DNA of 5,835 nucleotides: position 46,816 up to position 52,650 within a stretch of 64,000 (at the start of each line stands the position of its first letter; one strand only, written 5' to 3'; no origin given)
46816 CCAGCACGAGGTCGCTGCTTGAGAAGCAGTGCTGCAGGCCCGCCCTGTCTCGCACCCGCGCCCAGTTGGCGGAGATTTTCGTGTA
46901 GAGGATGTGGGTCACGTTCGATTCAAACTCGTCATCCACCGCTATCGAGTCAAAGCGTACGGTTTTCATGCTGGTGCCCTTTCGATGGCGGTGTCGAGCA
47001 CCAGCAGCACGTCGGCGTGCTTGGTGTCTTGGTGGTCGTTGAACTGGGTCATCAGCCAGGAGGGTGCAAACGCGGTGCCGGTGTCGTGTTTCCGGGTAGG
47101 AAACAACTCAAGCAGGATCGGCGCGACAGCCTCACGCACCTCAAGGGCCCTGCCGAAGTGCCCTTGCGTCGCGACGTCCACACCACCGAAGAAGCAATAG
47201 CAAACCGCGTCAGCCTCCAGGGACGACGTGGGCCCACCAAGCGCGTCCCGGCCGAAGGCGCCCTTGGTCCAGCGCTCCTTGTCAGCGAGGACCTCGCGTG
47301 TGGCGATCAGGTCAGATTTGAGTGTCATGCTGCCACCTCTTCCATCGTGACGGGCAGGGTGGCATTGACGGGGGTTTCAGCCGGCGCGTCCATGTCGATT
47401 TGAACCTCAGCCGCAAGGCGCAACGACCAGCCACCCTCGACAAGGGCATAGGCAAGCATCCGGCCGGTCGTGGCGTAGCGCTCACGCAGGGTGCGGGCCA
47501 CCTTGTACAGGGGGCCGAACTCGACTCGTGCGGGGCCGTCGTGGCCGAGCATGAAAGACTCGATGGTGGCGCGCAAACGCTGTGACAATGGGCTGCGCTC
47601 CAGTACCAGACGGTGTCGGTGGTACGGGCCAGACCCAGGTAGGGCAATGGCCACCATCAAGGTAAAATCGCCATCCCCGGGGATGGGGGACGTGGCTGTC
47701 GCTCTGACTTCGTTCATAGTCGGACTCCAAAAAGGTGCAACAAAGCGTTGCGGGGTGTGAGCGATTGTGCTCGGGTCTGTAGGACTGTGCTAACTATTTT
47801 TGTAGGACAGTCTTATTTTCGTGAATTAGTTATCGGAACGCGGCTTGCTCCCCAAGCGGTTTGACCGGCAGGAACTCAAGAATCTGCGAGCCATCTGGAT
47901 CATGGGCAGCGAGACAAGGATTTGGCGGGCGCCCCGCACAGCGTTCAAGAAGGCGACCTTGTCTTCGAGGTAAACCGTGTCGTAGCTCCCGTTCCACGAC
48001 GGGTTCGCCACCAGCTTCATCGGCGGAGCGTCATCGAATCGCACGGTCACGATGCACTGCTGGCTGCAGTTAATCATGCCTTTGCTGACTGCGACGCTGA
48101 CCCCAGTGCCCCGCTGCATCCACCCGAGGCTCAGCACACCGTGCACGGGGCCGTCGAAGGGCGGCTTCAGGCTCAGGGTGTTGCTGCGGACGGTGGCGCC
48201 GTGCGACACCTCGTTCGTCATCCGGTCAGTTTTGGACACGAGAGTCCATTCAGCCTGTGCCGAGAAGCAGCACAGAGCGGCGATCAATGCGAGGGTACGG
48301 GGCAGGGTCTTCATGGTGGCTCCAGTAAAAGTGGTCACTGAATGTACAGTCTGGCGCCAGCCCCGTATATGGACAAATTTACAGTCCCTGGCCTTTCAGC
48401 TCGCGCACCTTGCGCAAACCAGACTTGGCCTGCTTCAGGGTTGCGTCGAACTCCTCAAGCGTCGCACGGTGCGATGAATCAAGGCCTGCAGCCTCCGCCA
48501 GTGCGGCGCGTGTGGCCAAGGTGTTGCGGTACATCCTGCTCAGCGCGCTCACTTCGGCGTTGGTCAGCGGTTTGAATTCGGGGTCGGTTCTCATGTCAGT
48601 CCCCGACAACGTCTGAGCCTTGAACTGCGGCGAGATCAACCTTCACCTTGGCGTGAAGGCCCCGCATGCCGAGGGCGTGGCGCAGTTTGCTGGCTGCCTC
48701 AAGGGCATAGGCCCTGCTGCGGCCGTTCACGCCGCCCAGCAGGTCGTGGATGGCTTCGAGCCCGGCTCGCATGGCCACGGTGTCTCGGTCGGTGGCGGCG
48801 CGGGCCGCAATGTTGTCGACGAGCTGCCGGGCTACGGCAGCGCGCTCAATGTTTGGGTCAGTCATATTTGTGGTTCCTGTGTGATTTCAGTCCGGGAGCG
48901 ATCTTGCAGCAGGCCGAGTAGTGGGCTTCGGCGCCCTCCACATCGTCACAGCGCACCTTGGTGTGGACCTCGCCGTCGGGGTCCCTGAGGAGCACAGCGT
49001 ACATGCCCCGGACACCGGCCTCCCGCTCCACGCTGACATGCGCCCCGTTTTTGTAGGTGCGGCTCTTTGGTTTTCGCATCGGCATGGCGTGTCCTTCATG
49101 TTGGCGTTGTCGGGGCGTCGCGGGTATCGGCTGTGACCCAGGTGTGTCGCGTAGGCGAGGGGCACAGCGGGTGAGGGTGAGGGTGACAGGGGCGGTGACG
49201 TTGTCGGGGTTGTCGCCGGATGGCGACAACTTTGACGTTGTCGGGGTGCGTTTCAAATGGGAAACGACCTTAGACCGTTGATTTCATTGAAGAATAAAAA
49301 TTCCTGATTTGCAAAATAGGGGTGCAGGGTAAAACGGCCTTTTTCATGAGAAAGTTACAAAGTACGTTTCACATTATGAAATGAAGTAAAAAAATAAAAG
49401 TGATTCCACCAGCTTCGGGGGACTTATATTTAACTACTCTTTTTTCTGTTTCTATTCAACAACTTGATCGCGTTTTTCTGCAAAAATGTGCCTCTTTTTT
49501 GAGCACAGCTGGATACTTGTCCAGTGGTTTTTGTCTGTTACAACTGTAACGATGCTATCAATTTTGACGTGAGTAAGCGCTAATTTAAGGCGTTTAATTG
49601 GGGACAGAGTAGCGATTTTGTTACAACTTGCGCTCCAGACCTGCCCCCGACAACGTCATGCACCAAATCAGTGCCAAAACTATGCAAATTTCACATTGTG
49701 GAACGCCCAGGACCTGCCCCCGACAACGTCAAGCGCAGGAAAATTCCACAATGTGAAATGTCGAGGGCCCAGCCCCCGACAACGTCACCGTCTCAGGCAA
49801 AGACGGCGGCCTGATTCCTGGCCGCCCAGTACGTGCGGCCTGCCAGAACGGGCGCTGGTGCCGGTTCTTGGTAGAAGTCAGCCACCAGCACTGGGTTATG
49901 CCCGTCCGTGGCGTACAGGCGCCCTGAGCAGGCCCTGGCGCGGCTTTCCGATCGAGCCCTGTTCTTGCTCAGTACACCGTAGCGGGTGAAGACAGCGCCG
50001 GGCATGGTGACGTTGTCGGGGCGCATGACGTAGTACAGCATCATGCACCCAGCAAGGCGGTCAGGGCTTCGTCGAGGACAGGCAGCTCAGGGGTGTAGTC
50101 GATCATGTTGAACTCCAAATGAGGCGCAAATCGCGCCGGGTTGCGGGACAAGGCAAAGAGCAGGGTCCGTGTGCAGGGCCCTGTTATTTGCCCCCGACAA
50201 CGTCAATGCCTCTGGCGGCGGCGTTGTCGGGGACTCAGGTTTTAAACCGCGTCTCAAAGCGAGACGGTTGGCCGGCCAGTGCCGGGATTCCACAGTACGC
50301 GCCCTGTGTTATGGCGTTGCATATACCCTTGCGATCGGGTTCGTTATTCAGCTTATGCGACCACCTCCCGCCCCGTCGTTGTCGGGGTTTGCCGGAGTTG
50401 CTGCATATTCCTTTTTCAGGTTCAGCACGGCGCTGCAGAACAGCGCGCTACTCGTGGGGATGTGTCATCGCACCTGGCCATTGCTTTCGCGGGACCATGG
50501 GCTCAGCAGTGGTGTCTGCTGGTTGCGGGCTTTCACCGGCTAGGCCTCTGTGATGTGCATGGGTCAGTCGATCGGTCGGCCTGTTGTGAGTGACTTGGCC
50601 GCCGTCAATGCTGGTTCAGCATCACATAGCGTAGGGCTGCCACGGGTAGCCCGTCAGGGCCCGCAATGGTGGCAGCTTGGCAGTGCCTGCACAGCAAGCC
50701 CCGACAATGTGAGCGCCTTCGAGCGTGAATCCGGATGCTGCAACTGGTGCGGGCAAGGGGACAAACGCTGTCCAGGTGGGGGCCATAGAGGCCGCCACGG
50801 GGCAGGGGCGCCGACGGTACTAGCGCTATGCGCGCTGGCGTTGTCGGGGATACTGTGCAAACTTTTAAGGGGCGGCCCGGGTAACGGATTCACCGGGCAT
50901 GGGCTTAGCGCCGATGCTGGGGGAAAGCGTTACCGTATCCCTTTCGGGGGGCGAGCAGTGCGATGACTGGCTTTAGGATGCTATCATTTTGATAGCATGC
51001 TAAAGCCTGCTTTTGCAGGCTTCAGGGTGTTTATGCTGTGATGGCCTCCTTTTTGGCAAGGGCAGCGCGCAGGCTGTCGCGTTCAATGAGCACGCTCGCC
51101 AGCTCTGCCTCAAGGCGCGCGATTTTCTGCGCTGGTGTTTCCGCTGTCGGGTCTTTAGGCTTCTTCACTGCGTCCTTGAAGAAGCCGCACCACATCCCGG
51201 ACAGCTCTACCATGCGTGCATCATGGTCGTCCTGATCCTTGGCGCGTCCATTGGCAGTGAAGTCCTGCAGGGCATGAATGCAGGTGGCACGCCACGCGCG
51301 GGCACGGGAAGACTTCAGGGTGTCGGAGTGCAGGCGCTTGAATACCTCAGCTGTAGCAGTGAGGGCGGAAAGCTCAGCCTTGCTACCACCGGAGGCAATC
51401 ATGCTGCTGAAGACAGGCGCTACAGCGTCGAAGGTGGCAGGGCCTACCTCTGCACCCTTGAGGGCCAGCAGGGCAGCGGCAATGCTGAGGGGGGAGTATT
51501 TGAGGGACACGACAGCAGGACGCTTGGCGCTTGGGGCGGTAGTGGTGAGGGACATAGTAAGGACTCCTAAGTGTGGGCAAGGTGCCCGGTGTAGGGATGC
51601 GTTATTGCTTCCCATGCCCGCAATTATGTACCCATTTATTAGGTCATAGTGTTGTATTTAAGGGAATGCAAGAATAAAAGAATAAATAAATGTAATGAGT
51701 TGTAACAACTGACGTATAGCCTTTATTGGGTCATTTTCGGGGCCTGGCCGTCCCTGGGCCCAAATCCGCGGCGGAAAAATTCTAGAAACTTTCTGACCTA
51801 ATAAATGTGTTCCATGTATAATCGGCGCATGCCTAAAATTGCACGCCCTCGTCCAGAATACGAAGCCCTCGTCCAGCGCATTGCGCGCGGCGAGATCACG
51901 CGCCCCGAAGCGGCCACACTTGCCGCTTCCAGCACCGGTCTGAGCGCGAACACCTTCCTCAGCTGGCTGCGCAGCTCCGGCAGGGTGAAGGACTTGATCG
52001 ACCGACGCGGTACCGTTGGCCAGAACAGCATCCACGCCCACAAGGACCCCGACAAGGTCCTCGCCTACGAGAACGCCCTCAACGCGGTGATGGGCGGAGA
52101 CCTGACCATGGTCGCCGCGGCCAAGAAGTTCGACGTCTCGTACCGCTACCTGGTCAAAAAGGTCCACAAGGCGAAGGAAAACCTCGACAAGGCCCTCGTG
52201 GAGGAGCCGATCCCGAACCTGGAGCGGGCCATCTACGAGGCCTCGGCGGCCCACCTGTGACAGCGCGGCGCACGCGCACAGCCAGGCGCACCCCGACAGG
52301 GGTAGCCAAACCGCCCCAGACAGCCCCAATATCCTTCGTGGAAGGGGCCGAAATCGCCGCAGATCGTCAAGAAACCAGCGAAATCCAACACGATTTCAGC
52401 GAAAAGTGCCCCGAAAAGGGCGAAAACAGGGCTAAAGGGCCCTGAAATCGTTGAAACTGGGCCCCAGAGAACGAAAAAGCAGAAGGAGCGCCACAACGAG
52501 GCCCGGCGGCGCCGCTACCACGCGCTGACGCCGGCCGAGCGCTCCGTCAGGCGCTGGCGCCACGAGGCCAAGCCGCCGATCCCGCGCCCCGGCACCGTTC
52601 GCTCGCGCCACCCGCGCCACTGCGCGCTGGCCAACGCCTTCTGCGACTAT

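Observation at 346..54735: Genome-wide asymmetric 11-13 bp motif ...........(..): at least 27 exact copies, stoperator-like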

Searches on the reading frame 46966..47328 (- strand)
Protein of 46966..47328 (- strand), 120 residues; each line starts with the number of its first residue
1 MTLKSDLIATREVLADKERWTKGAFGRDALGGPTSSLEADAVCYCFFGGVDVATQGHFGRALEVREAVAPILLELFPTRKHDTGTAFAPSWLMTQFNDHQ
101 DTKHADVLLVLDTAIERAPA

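Call 17: search_protein_families(library=phrogs, proteins=[window:46966-47328:-], max_evalue=0.01)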
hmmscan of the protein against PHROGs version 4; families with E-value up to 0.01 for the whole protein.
window:46966-47328:- (120 aa): 2 families
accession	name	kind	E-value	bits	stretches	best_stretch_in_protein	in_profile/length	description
phrog_762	-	unknown function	2.4e-09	38.1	1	1-118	42-151/281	-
phrog_11487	-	unknown function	0.0036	18.5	1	93-116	96-119/134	-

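Call 18: search_protein_families(library=pfam, proteins=[window:46966-47328:-], max_evalue=0.01)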
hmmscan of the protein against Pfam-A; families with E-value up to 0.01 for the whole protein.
window:46966-47328:- (120 aa): 1 family
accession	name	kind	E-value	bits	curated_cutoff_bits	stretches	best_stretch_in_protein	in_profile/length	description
PF19698.5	DUF6197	-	3e-15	56.9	24.6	1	4-117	7-111/111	Family of unknown function (DUF6197)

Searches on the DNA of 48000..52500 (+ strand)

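Call 4: search_dna_similar(query=window:48000-52500:+, collection=phages, mode=near, max_rows=25)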
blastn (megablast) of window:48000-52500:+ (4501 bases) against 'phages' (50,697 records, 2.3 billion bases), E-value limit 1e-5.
No match.

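Call 47: search_rna_families(source=window, start=48500, end=51900, threshold=evalue, max_evalue=1)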
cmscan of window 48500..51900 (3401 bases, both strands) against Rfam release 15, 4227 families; matches with E-value up to 1: 1.
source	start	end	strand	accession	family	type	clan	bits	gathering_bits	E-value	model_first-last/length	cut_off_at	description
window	51447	51490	+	RF03537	Flavi_TBFV_SL6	Cis-reg;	-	17.5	38.3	1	1-45/45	no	Tick-borne Flavivirus short stem-loop SL6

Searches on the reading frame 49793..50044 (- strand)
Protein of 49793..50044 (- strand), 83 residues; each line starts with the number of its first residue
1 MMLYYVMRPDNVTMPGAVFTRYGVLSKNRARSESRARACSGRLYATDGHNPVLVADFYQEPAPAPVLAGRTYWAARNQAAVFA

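Call 17: search_protein_families(library=phrogs, proteins=[window:49793-50044:-], max_evalue=0.01)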
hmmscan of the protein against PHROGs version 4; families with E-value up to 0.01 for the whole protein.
window:49793-50044:- (83 aa): 0 families

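Call 18: search_protein_families(library=pfam, proteins=[window:49793-50044:-], max_evalue=0.01)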
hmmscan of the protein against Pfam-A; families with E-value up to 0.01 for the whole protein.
window:49793-50044:- (83 aa): 0 families

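Call 116: find_homologous_proteins(query=window:49793-50044:-, max_evalue=0.01)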
Query window:49793-50044:- (83 aa): 2 proteins with E <= 0.01 among 6 candidates.
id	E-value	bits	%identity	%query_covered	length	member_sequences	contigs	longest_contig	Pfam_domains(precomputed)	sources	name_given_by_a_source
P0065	4.1e-49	182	100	100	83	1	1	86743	-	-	-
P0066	5.0e-29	118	72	99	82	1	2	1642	-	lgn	-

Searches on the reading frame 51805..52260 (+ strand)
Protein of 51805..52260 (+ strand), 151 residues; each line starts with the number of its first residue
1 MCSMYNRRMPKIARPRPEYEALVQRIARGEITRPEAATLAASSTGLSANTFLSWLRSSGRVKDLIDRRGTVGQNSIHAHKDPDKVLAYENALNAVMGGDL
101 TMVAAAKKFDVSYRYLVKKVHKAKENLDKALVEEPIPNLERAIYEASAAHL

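Call 8: search_protein_families(library=pfam, proteins=[window:51805-52260:+])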
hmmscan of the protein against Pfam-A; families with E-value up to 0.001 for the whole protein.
window:51805-52260:+ (151 aa): 1 family
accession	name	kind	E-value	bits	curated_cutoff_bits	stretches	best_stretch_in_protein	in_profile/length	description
PF05225.22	HTH_psq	-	0.00024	21.2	20.4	1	90-123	7-39/45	helix-turn-helix, Psq domain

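Call 17: search_protein_families(library=phrogs, proteins=[window:51805-52260:+], max_evalue=0.01)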
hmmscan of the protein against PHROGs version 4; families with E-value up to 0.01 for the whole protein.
window:51805-52260:+ (151 aa): 0 families
